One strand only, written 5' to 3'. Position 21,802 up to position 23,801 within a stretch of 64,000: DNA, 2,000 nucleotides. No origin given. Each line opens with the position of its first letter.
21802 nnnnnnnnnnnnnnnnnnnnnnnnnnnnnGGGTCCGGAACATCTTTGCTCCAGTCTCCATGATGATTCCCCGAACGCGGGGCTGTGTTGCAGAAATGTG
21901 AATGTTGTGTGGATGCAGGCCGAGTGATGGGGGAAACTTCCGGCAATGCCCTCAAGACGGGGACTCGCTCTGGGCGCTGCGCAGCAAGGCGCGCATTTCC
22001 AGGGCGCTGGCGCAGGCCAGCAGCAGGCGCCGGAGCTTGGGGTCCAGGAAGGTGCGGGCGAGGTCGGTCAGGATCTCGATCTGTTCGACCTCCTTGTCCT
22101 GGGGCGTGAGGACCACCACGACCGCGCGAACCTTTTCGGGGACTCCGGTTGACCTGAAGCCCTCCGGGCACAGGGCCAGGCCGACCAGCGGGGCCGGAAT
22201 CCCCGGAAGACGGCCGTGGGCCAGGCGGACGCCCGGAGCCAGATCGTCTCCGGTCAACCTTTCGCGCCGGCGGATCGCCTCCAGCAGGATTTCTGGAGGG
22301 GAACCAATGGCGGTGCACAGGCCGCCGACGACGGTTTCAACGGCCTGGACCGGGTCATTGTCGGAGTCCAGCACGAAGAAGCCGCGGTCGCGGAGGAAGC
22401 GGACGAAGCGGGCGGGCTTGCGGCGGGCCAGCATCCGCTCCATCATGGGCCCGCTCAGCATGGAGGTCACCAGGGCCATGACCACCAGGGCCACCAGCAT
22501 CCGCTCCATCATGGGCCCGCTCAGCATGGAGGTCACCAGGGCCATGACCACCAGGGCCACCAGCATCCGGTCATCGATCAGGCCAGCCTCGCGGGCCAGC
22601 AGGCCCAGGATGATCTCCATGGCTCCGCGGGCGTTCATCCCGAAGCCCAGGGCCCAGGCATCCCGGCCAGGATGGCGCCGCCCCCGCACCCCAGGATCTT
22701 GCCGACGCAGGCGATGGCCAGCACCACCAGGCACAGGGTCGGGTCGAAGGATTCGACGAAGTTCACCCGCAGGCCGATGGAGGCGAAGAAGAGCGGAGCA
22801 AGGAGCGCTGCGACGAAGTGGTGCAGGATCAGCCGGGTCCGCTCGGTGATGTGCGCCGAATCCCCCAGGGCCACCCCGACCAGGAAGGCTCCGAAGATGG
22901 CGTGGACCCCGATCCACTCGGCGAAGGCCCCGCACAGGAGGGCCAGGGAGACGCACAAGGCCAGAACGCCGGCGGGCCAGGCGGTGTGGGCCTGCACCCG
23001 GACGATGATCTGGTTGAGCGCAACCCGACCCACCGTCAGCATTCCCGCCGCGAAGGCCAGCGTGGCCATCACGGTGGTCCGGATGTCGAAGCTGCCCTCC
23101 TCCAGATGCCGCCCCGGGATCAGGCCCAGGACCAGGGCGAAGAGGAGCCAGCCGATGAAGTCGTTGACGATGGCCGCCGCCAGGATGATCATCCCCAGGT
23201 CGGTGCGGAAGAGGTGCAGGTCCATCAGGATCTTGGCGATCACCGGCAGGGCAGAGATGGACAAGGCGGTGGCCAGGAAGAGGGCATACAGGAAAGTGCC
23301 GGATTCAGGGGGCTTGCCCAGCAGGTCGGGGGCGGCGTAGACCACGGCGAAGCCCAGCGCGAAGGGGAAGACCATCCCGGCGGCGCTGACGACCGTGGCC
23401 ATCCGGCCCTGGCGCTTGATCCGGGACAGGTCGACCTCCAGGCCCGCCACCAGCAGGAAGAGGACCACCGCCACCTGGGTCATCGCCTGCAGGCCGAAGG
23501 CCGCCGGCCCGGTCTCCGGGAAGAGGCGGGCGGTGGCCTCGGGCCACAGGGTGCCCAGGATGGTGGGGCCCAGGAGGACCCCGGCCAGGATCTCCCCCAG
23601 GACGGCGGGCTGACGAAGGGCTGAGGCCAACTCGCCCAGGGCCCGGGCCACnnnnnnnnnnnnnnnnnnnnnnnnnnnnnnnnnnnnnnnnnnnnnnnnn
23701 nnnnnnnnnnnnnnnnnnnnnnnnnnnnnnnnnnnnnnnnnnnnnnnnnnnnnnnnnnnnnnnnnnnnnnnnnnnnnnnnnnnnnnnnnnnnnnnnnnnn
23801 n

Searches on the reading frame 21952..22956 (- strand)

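Call 26: search_protein_families(library=pfam, proteins=[window:21952-22956:-], max_evalue=0.001)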
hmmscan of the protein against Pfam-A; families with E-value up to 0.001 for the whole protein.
window:21952-22956:- (334 aa): 2 families
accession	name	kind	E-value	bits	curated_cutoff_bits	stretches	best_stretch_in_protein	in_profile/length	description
PF00359.27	PTS_EIIA_2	-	7.9e-08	32.8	27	1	217-326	33-142/144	Phosphoenolpyruvate-dependent sugar phosphotransferase system, EIIA 2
PF00999.27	Na_H_Exchanger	-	3.3e-07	29.9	26.2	1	97-154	316-373/375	Sodium/hydrogen exchanger, transmembrane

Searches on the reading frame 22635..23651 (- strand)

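Call 3: search_protein_families(library=pfam, proteins=[window:22635-23651:-], max_evalue=0.01)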
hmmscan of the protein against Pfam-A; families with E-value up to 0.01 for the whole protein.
window:22635-23651:- (338 aa): 1 family
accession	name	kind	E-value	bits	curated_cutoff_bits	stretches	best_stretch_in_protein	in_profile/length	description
PF00999.27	Na_H_Exchanger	-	2.6e-42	145.5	26.2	1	8-321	10-304/375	Sodium/hydrogen exchanger, transmembrane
